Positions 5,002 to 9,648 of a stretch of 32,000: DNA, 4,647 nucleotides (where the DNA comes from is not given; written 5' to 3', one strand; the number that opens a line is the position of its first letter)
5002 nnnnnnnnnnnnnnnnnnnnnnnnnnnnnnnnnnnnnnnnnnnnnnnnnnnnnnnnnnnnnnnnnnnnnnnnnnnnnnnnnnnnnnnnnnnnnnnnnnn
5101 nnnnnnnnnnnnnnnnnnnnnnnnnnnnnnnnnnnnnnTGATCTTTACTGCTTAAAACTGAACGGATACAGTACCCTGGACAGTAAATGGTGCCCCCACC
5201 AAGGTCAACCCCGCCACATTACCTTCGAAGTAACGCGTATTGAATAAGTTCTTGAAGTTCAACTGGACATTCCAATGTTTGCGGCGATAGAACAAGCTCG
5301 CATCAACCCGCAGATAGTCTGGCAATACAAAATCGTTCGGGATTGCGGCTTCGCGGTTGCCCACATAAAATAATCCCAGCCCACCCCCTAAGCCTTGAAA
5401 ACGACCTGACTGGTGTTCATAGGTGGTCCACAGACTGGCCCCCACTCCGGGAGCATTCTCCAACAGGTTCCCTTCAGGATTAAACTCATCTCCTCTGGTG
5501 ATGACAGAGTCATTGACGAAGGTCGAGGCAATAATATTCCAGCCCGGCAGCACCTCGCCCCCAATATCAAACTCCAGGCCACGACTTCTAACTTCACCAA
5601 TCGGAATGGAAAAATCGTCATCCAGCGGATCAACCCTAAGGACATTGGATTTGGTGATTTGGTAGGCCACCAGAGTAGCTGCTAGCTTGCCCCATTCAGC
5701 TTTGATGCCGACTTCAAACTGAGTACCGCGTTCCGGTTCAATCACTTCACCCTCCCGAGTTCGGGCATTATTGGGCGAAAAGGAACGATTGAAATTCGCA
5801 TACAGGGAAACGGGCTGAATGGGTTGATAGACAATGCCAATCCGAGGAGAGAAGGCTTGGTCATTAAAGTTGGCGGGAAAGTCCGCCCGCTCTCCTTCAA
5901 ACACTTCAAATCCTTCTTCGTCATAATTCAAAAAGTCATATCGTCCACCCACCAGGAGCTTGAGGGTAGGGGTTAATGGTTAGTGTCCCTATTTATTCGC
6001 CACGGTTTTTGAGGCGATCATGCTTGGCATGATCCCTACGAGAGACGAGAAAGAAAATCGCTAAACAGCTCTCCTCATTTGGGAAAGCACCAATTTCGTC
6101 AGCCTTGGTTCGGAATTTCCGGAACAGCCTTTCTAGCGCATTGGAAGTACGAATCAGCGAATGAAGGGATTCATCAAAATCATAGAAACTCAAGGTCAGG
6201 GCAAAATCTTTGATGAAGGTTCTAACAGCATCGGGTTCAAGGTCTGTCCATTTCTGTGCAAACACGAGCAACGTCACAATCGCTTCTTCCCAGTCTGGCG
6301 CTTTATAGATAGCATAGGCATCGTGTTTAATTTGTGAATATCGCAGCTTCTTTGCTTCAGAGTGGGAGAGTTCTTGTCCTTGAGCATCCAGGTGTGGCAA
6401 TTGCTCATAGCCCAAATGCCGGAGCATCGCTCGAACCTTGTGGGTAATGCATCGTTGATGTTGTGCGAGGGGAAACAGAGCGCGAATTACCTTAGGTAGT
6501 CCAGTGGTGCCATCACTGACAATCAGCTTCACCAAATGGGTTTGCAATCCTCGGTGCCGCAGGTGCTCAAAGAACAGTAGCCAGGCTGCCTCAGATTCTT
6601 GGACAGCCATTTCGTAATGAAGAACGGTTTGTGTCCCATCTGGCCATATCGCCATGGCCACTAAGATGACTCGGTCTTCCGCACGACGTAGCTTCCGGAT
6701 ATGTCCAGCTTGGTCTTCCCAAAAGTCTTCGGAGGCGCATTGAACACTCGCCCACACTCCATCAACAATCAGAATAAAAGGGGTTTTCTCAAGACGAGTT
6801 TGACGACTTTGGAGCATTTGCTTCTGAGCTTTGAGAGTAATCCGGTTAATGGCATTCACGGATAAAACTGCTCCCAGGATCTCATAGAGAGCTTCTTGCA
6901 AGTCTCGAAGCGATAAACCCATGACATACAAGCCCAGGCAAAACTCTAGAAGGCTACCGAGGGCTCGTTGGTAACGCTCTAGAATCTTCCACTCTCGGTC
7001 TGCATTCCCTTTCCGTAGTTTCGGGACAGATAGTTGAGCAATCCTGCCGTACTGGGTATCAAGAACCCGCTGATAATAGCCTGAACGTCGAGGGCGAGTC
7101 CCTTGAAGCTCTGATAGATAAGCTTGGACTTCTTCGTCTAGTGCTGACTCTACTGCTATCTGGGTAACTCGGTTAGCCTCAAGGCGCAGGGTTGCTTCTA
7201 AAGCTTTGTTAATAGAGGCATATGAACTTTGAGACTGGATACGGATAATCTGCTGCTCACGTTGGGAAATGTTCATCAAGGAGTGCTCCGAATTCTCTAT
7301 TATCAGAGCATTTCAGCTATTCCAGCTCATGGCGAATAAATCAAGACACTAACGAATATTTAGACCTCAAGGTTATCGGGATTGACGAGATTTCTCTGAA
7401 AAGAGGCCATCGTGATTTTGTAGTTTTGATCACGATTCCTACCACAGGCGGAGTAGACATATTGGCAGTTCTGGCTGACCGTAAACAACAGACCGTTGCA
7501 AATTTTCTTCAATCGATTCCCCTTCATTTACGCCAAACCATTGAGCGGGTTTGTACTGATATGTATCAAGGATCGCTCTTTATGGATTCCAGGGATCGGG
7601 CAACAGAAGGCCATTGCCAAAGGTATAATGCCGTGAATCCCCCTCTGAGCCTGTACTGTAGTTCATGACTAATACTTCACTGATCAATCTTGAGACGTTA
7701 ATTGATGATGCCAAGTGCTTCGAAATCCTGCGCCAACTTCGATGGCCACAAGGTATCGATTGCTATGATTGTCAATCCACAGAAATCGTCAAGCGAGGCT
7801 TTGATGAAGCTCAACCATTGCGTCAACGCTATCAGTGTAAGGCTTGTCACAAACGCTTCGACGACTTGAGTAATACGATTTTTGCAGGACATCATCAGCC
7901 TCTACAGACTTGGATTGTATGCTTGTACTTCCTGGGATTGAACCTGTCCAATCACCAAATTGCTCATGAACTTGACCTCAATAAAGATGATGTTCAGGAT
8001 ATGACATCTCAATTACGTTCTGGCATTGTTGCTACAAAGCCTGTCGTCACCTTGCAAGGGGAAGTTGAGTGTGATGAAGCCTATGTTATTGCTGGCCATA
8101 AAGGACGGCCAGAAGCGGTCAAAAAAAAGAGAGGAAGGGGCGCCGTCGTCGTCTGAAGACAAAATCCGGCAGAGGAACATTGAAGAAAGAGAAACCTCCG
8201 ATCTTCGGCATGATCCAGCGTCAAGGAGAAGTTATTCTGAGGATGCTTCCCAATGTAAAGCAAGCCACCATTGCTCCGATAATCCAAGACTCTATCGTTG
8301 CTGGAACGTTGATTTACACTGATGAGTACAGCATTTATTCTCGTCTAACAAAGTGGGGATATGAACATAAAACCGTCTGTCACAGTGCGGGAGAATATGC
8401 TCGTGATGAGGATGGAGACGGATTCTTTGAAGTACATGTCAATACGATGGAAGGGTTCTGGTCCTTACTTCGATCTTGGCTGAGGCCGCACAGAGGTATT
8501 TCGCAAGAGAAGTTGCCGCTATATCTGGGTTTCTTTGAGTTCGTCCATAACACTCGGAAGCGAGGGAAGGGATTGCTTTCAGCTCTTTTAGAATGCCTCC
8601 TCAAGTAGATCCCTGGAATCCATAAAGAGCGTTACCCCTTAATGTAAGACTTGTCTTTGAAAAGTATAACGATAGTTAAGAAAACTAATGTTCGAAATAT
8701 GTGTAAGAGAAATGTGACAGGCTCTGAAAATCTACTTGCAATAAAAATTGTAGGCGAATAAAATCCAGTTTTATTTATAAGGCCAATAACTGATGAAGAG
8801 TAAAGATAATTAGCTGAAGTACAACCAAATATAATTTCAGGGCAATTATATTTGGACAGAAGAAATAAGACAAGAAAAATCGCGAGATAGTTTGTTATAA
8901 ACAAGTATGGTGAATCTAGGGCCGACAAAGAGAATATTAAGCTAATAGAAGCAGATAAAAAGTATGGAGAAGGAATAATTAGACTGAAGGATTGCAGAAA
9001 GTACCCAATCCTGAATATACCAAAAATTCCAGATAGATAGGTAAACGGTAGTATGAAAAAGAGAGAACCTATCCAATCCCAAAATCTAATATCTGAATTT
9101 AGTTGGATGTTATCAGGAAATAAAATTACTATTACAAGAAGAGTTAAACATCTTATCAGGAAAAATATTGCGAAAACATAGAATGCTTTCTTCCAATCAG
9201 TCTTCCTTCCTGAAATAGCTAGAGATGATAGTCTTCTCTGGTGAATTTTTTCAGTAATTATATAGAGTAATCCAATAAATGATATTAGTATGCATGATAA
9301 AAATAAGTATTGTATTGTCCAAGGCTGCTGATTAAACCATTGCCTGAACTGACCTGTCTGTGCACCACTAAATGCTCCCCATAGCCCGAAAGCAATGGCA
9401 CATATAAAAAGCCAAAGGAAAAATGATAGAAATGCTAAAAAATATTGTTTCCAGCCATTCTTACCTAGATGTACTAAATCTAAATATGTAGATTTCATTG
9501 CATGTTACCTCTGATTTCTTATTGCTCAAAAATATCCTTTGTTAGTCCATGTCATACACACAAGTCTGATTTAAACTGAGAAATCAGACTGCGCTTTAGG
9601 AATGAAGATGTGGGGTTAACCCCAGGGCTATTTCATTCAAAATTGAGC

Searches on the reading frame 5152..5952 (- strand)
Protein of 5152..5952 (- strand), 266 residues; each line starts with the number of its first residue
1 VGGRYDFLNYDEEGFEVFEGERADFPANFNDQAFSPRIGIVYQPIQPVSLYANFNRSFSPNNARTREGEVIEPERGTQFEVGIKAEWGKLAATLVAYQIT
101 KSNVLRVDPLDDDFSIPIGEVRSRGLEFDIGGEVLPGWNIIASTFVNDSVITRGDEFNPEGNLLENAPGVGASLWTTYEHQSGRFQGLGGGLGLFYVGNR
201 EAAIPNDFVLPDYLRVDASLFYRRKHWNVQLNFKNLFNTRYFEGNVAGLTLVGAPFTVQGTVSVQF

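Call 10: search_protein_families(library=pfam, proteins=[window:5152-5952:-], max_evalue=0.01)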
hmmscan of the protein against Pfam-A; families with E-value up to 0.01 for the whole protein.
window:5152-5952:- (266 aa): 1 family
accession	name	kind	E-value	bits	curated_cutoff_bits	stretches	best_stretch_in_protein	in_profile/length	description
PF00593.30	TonB_dep_Rec_b-barrel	-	8.1e-44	151.6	27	1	2-236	190-436/436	TonB dependent receptor-like, beta-barrel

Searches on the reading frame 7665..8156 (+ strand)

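Call 10: search_protein_families(library=pfam, proteins=[window:7665-8156:+], max_evalue=0.01)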
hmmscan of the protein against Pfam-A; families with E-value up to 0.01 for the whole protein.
window:7665-8156:+ (163 aa): 4 families
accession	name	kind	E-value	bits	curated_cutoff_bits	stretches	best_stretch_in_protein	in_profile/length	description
PF12760.12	Zn_ribbon_IS1595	-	6.9e-10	39.2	25.4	1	14-63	2-45/46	Transposase zinc-ribbon domain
PF23451.1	Zn_ribbon_PaaD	-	0.0021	18.1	27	1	28-67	12-51/53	PaaD zinc beta ribbon domain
PF03811.18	Zn_ribbon_InsA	-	0.0029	17.8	26.1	1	31-62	6-35/35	InsA N-terminal domain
PF09723.15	Zn_ribbon_8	-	0.0031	17.9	34.4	0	56-69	6-19/41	Zinc ribbon domain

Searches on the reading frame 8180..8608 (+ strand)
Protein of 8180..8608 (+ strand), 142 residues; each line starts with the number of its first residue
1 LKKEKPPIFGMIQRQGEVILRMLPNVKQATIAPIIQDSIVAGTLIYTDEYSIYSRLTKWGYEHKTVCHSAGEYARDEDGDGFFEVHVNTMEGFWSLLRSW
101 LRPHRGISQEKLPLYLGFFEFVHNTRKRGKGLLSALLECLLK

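Call 10: search_protein_families(library=pfam, proteins=[window:8180-8608:+], max_evalue=0.01)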
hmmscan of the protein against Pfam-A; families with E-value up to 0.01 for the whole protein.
window:8180-8608:+ (142 aa): 1 family
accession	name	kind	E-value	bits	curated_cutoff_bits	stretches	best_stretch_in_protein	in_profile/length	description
PF12762.13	DDE_Tnp_IS1595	-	2e-22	80.3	27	1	3-122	35-151/153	ISXO2-like transposase domain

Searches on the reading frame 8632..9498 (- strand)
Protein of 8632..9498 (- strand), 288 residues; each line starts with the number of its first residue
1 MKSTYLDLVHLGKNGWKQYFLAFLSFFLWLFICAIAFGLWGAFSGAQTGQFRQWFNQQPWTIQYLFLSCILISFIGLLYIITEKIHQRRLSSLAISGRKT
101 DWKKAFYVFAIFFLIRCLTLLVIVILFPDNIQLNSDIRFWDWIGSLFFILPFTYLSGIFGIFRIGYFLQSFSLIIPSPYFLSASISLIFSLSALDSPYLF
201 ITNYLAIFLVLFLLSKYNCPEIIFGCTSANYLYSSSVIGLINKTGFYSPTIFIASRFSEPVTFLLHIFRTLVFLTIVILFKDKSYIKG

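Call 10: search_protein_families(library=pfam, proteins=[window:8632-9498:-], max_evalue=0.01)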
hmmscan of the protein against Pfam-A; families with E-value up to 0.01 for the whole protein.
window:8632-9498:- (288 aa): 0 families

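Call 56: list_cluster_members(proteins=[window:8635-9498:-, window:9854-16306:-, window:16708-16995:-, window:18006-18386:+])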
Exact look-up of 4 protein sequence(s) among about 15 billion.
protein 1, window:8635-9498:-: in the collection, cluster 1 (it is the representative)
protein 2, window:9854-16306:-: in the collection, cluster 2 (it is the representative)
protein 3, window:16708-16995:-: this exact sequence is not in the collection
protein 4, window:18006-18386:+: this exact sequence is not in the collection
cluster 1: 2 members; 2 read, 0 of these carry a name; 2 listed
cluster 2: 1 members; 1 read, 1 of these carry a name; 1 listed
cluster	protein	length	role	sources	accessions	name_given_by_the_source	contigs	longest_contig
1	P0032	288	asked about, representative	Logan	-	-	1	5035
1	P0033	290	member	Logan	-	-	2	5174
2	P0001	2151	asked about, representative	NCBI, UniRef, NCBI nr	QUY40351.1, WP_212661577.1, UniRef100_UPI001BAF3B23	peptidoglycan-binding protein [Acaryochloris marina] | peptidoglycan-binding protein n=1 Tax=Acaryochloris marina TaxID=155978 ...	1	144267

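Call 57: find_encoding_contigs(protein=window:8635-9498:-, flank=6000, max_places=5)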
Protein window:8635-9498:- (288 aa): 1 contig read that carries it; 1 place shown.
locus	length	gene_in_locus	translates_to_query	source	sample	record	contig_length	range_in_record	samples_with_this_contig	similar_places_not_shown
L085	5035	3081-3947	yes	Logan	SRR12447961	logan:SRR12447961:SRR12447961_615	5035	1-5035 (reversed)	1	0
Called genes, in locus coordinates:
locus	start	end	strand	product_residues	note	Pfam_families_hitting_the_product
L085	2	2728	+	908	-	?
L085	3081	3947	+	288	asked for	-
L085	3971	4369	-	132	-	PF12762:DDE_Tnp_IS1595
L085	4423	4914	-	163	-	PF12760:Zn_ribbon_IS1595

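Call 65: find_encoding_contigs(protein=P0033, flank=6000, max_places=4)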
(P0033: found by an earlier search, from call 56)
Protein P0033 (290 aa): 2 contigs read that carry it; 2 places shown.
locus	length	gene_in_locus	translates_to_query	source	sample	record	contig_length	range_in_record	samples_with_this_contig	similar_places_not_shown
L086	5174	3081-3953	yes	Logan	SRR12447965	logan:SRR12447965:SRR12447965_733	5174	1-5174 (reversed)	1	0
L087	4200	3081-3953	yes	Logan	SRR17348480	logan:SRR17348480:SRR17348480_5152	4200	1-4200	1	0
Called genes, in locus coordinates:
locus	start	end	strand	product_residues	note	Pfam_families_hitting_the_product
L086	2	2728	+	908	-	?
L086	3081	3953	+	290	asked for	-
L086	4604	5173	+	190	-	?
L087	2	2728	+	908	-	?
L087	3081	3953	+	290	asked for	-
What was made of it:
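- Checked: Three independent short-read assemblies carry the last 908 aa plus the downstream ORF (calls 57, 65).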

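Call 111: search_protein_families(library=ncbifam, proteins=[window:8635-9498:-], max_evalue=0.1)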
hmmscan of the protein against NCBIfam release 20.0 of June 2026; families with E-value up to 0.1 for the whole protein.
window:8635-9498:- (288 aa): 0 families
